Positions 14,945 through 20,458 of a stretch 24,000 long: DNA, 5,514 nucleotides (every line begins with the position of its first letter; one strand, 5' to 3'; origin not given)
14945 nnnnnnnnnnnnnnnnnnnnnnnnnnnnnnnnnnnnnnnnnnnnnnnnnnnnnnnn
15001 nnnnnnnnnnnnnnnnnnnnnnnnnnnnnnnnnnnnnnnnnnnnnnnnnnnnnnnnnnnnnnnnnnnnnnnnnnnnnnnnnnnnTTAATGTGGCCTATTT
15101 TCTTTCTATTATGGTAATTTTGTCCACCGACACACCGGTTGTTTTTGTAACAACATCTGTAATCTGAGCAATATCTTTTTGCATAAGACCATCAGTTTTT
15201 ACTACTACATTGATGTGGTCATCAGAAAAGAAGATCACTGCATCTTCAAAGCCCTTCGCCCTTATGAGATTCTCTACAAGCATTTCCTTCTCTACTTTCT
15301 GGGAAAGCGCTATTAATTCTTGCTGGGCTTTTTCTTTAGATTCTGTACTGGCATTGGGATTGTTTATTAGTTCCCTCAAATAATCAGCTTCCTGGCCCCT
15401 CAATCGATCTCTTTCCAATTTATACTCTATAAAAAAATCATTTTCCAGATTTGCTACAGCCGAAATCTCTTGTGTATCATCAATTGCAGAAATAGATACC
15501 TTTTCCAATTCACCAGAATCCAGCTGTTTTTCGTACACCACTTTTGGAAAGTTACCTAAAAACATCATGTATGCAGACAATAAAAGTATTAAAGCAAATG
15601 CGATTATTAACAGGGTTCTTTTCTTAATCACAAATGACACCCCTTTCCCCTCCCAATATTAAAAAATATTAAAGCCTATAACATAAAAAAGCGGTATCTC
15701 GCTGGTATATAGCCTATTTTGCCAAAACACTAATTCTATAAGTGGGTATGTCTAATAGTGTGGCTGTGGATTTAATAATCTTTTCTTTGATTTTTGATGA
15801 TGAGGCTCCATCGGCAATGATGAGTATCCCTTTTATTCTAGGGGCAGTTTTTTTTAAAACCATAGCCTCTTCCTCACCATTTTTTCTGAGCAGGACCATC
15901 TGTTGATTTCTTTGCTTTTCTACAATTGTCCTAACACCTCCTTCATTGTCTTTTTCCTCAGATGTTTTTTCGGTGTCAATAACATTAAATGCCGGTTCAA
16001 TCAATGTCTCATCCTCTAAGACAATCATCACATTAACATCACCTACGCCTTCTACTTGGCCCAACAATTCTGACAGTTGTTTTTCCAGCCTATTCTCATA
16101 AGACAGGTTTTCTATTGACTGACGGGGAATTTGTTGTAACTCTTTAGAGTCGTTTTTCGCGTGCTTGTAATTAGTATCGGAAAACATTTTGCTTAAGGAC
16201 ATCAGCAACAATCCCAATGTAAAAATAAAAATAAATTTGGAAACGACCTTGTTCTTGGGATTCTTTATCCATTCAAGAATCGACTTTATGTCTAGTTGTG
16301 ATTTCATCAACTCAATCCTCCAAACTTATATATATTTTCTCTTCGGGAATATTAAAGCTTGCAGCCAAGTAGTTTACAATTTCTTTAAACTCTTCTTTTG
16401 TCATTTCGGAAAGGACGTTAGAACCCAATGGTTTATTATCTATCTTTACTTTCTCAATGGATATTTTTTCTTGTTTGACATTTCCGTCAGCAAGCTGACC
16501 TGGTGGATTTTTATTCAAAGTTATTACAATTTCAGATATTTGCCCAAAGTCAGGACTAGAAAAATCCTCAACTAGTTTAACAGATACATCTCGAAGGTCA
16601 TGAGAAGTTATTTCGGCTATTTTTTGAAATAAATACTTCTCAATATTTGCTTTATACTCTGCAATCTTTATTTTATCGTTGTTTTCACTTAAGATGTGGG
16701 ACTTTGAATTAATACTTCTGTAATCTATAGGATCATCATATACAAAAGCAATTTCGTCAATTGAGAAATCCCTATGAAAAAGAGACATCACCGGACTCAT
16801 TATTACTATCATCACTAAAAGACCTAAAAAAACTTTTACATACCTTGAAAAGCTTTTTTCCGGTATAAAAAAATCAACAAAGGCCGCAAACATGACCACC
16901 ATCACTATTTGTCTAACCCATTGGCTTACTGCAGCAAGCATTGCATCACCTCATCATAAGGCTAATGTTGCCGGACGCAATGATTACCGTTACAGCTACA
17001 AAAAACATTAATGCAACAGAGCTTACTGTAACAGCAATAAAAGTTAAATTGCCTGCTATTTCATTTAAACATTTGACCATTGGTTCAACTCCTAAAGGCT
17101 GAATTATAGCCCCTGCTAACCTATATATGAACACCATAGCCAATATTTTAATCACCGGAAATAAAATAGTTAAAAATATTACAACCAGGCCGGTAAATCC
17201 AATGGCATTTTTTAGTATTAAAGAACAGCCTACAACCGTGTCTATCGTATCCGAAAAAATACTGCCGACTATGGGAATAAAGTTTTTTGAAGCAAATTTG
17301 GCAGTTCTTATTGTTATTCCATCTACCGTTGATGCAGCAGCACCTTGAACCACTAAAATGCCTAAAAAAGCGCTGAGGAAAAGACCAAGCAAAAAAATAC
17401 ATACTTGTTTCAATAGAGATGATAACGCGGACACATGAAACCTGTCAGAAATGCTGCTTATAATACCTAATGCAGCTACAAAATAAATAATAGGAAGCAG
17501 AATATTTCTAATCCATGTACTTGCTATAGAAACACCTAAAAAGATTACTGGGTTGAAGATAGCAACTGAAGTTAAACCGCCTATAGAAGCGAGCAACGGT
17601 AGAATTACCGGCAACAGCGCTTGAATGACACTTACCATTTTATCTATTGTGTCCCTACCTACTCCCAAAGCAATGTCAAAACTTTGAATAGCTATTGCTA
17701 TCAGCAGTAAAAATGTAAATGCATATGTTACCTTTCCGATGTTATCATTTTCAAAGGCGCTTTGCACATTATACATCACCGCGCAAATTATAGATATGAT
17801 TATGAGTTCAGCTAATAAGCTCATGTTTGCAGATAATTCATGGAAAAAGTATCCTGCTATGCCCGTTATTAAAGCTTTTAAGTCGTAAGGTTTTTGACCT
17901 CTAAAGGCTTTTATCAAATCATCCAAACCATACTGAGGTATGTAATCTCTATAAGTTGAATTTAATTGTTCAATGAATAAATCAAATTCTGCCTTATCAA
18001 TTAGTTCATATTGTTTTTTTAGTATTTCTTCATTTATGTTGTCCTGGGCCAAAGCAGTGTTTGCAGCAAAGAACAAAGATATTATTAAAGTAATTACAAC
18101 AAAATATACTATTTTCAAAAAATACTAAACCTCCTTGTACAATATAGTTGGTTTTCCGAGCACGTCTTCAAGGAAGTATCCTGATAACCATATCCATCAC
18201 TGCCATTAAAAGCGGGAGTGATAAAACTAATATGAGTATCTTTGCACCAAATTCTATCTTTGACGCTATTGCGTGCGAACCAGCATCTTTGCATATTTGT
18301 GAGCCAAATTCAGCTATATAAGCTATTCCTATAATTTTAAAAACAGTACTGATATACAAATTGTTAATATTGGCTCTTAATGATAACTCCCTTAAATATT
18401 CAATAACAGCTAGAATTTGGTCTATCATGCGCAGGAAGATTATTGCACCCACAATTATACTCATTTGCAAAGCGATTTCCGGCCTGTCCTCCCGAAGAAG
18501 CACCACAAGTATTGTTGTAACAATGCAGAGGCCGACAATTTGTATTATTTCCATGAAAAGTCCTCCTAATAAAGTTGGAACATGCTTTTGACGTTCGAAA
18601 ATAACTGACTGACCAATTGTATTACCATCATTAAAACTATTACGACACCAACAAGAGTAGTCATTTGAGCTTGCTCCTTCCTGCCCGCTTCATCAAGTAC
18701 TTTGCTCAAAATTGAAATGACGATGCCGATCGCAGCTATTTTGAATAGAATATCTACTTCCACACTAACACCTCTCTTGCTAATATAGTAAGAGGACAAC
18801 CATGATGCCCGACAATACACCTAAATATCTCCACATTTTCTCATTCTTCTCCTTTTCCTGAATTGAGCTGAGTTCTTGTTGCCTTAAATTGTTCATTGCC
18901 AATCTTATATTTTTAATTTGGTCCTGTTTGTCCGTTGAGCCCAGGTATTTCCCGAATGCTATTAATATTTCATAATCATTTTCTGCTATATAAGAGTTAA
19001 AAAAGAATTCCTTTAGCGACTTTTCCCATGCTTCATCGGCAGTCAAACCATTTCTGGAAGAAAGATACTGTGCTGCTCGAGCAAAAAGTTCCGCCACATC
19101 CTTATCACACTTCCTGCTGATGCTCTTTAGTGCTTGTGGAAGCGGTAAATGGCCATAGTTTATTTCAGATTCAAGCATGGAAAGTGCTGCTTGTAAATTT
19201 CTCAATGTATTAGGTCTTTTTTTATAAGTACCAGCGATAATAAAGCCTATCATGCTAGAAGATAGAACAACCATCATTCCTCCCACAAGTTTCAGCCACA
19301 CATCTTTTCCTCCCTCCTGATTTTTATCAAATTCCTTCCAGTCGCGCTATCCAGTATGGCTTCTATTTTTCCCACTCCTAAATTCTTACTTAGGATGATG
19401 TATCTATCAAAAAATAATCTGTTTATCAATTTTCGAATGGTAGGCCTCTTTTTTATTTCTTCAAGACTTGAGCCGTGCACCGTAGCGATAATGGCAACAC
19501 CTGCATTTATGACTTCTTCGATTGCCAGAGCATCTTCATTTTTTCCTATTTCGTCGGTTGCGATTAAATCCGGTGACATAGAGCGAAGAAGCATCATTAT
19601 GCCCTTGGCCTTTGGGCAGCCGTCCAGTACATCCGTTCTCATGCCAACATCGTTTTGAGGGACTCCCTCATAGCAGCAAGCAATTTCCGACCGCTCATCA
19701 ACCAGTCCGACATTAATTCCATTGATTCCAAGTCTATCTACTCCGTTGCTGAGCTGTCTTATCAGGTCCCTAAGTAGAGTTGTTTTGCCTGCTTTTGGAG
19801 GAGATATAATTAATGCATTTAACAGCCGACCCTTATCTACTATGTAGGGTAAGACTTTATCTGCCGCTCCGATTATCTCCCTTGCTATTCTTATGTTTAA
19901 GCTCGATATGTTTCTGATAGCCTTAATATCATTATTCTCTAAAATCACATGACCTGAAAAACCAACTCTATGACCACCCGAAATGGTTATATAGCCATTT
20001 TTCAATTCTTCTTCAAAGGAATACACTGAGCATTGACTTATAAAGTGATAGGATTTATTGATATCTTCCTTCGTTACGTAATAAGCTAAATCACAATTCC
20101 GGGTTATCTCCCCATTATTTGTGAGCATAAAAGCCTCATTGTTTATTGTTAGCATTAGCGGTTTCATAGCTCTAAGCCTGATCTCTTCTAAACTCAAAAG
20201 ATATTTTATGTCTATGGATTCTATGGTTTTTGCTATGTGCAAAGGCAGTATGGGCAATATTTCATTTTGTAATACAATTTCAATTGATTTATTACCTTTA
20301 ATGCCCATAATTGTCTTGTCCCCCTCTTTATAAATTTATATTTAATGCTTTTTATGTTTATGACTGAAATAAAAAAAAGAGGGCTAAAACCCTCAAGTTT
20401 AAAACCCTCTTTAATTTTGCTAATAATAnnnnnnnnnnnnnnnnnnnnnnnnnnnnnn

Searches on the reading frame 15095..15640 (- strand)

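Call 41: search_protein_families(library=pfam, proteins=[window:15095-15640:-], max_evalue=0.0001)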
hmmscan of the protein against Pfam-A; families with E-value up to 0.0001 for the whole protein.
window:15095-15640:- (181 aa): 1 family
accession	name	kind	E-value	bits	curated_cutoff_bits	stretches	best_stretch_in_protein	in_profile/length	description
PF12685.13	SpoIIIAH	-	4.1e-42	144.7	30.6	1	7-177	1-191/191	SpoIIIAH-like protein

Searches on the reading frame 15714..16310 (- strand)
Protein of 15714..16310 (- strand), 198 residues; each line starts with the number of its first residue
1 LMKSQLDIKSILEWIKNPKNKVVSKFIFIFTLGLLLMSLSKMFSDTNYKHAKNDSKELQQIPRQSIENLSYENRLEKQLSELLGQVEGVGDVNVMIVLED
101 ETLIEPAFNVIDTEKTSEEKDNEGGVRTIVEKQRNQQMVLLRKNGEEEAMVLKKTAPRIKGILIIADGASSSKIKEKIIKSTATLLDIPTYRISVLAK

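Call 41: search_protein_families(library=pfam, proteins=[window:15714-16310:-], max_evalue=0.0001)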
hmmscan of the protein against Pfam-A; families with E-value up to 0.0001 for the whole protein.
window:15714-16310:- (198 aa): 0 families

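Call 48: search_protein_families(library=pfam, proteins=[window:15714-16310:-], max_evalue=1)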
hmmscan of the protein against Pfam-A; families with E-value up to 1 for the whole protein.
window:15714-16310:- (198 aa): 2 families
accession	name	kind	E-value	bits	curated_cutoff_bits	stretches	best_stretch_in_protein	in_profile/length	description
PF05405.19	Mt_ATP-synt_B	-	0.01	15.9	21.7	1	26-84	21-79/163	Mitochondrial ATP synthase B chain precursor (ATP-synt_B)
PF23022.3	6TM_1st_PGAP2IP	-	0.13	12.8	27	1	11-47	91-128/156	PGAP2IP, first transmembrane domain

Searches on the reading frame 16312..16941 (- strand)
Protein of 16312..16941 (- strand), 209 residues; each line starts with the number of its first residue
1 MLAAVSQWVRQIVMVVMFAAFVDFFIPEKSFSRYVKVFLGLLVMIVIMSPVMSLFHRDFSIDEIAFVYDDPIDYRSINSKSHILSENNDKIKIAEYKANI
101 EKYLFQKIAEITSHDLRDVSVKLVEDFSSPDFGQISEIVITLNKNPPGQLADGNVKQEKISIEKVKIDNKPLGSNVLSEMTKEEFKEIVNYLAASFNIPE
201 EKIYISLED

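Call 41: search_protein_families(library=pfam, proteins=[window:16312-16941:-], max_evalue=0.0001)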
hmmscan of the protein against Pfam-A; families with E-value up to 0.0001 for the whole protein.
window:16312-16941:- (209 aa): 1 family
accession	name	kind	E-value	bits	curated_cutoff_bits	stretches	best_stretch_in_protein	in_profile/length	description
PF09581.16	Spore_III_AF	-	2.7e-35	122.5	28.3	1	13-205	1-184/185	Stage III sporulation protein AF (Spore_III_AF)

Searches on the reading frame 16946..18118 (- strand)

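Call 42: search_protein_families(library=pfam, proteins=[window:16946-18118:-], max_evalue=0.0001)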
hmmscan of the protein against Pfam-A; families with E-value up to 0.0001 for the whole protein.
window:16946-18118:- (390 aa): 1 family
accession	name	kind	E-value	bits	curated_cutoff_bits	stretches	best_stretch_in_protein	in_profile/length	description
PF09546.15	Spore_III_AE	-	5.8e-100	335.1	27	1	66-383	4-321/321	Stage III sporulation protein AE (spore_III_AE)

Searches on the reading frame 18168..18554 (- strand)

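Call 42: search_protein_families(library=pfam, proteins=[window:18168-18554:-], max_evalue=0.0001)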
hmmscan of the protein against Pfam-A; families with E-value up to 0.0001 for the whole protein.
window:18168-18554:- (128 aa): 1 family
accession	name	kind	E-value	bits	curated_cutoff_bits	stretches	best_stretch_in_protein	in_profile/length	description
PF06686.16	SpoIIIAC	-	6.4e-34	116.3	24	2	71-124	1-54/56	Stage III sporulation protein AC/AD protein family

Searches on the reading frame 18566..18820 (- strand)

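Call 42: search_protein_families(library=pfam, proteins=[window:18566-18820:-], max_evalue=0.0001)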
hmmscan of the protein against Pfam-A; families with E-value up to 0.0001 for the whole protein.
window:18566-18820:- (84 aa): 1 family
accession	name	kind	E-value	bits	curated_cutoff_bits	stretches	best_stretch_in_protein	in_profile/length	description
PF06686.16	SpoIIIAC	-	4.7e-17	62.3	24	1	25-80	1-56/56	Stage III sporulation protein AC/AD protein family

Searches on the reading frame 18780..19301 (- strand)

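Call 42: search_protein_families(library=pfam, proteins=[window:18780-19301:-], max_evalue=0.0001)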
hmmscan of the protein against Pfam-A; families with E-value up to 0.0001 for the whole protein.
window:18780-19301:- (173 aa): 1 family
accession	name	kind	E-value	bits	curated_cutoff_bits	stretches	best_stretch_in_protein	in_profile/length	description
PF09548.15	Spore_III_AB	-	3e-57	193.8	32.5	1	4-173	1-170/170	Stage III sporulation protein AB (spore_III_AB)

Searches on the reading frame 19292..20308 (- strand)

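Call 42: search_protein_families(library=pfam, proteins=[window:19292-20308:-], max_evalue=0.0001)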
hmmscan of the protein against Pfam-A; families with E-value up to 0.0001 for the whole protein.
window:19292-20308:- (338 aa): 2 families
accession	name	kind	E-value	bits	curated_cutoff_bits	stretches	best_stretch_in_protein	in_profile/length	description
PF19568.5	Spore_III_AA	-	1.9e-112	375.7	27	1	14-321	4-301/306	Sporulation stage III, protein AA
PF03266.21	NTPase_1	-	5.6e-06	26.7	23.9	0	242-291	91-150/168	NTPase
